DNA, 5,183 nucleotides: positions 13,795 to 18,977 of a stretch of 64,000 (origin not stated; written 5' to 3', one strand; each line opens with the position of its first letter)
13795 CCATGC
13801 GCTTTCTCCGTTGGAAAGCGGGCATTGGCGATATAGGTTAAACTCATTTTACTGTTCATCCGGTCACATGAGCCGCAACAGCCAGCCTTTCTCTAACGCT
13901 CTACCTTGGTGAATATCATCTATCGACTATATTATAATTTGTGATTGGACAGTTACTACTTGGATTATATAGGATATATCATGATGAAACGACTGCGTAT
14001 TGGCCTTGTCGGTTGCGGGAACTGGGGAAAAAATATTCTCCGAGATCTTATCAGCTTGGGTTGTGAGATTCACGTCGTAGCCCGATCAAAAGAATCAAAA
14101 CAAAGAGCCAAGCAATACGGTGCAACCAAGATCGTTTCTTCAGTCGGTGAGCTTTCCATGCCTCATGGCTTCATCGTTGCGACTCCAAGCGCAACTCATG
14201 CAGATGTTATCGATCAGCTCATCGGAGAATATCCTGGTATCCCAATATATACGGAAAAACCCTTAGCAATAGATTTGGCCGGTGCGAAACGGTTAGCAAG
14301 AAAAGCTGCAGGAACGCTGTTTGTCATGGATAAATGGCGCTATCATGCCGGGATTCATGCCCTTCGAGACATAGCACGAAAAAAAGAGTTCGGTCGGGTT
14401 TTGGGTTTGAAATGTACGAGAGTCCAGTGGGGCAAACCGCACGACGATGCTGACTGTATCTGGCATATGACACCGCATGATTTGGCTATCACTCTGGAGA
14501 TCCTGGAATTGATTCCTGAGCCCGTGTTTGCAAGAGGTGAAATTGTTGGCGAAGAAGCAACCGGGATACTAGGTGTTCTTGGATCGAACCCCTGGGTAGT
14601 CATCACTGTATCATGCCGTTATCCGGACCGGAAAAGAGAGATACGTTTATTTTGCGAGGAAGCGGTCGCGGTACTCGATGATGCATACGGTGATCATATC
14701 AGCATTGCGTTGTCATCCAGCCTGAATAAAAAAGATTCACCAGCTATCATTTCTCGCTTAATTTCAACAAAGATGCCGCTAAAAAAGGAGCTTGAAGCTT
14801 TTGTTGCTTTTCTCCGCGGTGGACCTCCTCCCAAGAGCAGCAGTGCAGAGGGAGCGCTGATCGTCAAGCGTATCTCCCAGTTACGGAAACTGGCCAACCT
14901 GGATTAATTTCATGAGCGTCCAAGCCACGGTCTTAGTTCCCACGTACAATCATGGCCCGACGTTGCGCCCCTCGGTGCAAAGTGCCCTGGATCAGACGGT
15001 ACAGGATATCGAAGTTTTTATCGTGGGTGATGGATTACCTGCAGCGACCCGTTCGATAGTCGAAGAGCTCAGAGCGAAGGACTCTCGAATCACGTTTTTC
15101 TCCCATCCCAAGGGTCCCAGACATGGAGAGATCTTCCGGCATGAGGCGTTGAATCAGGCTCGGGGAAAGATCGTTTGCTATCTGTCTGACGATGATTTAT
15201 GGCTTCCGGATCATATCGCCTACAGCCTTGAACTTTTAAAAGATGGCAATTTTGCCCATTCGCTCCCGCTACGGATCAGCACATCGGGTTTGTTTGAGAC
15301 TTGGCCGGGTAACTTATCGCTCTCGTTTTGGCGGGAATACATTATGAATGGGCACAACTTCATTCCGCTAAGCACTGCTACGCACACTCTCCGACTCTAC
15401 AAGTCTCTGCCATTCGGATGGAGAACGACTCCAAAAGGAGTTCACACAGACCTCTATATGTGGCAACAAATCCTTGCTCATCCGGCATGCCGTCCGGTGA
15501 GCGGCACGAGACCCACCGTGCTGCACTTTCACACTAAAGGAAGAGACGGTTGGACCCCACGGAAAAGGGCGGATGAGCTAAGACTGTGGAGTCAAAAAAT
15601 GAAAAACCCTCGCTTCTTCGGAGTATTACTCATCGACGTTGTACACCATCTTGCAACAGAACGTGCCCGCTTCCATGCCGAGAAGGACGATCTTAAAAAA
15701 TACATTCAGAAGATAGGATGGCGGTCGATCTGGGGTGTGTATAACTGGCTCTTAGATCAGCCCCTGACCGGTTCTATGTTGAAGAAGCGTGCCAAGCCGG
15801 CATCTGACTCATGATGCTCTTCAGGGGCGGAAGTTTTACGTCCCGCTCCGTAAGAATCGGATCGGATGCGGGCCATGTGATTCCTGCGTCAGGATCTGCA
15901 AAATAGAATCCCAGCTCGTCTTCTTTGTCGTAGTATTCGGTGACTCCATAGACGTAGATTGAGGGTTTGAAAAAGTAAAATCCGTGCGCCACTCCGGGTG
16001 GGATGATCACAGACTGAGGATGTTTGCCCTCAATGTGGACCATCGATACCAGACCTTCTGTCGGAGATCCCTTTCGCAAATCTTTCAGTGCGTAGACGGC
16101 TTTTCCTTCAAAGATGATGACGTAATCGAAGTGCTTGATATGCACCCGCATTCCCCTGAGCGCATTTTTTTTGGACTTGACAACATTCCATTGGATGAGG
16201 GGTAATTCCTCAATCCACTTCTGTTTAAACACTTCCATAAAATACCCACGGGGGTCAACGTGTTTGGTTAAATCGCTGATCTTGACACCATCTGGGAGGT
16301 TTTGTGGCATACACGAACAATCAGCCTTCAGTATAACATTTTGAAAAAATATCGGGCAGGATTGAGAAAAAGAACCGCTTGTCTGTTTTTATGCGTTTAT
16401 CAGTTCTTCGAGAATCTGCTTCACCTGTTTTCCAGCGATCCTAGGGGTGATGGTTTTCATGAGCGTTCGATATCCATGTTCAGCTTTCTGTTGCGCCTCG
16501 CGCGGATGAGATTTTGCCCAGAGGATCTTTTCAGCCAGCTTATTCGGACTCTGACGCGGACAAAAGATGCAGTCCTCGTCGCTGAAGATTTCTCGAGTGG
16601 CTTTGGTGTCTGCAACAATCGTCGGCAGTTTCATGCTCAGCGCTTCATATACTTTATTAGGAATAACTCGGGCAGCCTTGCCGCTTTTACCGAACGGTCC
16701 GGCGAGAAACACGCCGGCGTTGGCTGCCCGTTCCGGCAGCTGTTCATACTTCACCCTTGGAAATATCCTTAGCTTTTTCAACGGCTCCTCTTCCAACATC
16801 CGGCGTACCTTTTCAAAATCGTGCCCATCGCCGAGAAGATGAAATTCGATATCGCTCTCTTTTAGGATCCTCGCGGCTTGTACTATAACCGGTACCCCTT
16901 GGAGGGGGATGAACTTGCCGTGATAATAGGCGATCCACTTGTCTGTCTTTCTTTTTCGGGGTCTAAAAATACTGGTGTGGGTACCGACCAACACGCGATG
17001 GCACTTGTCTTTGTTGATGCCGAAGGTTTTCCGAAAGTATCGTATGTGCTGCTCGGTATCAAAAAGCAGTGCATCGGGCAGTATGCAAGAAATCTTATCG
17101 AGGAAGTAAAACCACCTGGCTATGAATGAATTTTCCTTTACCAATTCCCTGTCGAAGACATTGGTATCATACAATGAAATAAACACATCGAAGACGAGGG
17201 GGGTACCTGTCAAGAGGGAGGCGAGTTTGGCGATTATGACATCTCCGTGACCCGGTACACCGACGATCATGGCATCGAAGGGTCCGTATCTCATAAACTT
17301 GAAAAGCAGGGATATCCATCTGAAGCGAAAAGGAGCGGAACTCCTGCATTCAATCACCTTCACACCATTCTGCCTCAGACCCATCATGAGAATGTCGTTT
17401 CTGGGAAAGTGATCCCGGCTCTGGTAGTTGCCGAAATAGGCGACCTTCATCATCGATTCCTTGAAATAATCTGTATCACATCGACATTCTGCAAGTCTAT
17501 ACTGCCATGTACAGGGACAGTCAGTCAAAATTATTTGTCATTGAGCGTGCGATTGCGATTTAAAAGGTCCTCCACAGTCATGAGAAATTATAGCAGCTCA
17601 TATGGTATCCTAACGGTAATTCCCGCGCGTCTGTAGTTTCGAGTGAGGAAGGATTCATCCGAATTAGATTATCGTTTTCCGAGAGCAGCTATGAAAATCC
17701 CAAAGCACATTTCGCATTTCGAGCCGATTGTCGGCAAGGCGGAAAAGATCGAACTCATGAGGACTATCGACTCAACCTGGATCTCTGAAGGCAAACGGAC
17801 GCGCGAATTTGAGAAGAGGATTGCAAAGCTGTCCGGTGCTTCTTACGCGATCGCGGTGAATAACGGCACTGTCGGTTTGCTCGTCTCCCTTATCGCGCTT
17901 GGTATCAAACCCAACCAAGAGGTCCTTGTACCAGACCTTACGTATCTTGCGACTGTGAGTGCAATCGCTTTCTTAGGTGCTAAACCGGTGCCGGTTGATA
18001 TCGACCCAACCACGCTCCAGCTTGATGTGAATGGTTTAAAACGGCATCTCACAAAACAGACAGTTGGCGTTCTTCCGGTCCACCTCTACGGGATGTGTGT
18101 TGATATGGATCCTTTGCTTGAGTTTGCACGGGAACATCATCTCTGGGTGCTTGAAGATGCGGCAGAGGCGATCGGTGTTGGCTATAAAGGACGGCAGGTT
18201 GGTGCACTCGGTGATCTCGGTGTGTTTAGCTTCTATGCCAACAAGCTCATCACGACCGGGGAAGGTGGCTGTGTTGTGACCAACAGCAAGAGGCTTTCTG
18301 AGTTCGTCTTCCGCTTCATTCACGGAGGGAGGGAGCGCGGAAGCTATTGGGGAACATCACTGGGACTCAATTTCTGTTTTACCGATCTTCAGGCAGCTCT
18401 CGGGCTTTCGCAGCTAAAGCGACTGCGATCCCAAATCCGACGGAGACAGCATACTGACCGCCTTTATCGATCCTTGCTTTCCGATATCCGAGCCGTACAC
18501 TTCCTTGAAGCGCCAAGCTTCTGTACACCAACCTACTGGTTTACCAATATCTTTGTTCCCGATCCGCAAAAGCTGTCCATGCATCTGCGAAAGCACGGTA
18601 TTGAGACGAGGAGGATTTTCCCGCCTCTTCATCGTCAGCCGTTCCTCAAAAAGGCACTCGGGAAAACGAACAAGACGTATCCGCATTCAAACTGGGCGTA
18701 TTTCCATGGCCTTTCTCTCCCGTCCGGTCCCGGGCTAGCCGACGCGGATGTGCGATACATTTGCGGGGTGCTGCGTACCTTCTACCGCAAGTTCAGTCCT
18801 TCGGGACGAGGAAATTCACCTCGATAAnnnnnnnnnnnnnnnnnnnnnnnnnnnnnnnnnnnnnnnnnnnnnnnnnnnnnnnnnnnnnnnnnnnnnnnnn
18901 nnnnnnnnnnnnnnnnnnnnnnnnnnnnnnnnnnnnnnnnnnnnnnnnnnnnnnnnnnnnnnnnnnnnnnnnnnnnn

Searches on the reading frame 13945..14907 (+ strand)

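Call 16: search_protein_families(library=ncbifam, proteins=[window:13945-14907:+])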
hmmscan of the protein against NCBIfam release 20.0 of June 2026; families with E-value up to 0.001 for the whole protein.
window:13945-14907:+ (320 aa): 6 families
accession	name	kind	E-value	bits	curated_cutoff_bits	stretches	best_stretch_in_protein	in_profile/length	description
NF040723.1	UDP-GlcNAcDh_Arch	equivalog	1.4e-11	44.5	450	1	17-304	1-288/302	UDP-N-acetylglucosamine 3-dehydrogenase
TIGR04380.1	myo_inos_iolG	equivalog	2.7e-07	29.8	355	1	17-160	2-153/330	inositol 2-dehydrogenase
TIGR00872.1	gnd_rel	equivalog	7.2e-06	25.4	297.2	1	18-92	2-79/299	phosphogluconate dehydrogenase (NAD(+)-dependent, decarboxylating)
NF008607.0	PRK11579.1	subfamily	5.1e-05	22.4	330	1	13-153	1-146/346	oxidoreductase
NF047908.1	AldhRedAhr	equivalog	0.00024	20.1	470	1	17-69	168-220/335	NADPH-dependent aldehyde reductase Ahr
NF007161.0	PRK09599.1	subfamily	0.00044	19.6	271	1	18-92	2-80/302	NADP-dependent phosphogluconate dehydrogenase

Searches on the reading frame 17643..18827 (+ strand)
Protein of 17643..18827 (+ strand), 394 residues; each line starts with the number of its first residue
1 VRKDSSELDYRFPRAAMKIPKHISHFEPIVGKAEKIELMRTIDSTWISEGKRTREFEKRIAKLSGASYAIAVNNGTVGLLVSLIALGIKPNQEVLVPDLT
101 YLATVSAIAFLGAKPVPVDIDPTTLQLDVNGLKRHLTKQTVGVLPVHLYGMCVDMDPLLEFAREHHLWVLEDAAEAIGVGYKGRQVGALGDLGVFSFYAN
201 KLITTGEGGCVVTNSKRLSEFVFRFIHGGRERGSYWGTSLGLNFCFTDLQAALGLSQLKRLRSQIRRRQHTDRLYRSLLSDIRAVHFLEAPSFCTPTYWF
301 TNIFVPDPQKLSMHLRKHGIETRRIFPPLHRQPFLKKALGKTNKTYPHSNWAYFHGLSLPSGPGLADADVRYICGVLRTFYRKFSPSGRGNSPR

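Call 16: search_protein_families(library=ncbifam, proteins=[window:17643-18827:+])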
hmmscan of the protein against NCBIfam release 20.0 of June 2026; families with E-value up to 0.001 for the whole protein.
window:17643-18827:+ (394 aa): 11 families
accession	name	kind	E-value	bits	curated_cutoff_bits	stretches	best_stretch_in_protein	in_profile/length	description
TIGR04181.1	NHT_00031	hypoth_equivalog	2.3e-80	270.2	420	1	27-361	5-358/359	LegC family aminotransferase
TIGR03588.1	PseC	equivalog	3.2e-67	227.1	423.5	1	39-379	18-378/380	UDP-4-amino-4,6-dideoxy-N-acetyl-beta-L-altrosamine transaminase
NF008658.2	PRK11658.1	equivalog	1.8e-57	194.7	631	1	26-379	8-375/379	UDP-4-amino-4-deoxy-L-arabinose aminotransferase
TIGR04427.1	PLP_DesI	equivalog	1.3e-56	192.4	650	1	38-379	38-381/390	dTDP-4-dehydro-6-deoxyglucose aminotransferase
NF011936.0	PRK15407.1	equivalog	1.4e-49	169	423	2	28-231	42-253/440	lipopolysaccharide biosynthesis protein RfbH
NF008687.0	PRK11706.1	equivalog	1.6e-47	162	375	1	29-380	8-373/375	dTDP-4-amino-4,6-dideoxygalactose transaminase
TIGR02379.1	ECA_wecE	subfamily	6.5e-38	130.5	434.85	1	44-295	24-284/376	dTDP-4-amino-4,6-dideoxy-D-glucose transaminase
NF041364.1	GntC_guanitoxin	equivalog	0.00021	20.3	415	1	69-172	62-173/356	guanitoxin biosynthesis PLP-dependent (S)-gamma-hydroxy-L-arginine cyclodehydratase GntC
NF006569.0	PRK09082.1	subfamily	0.00039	19.6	420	1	66-143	90-167/386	methionine aminotransferase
NF005817.0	PRK07683.1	equivalog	0.00039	19.2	575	1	87-170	109-198/387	aminotransferase A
NF006230.0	PRK08363.1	equivalog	0.0009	18.1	534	0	58-145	84-175/398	alanine aminotransferase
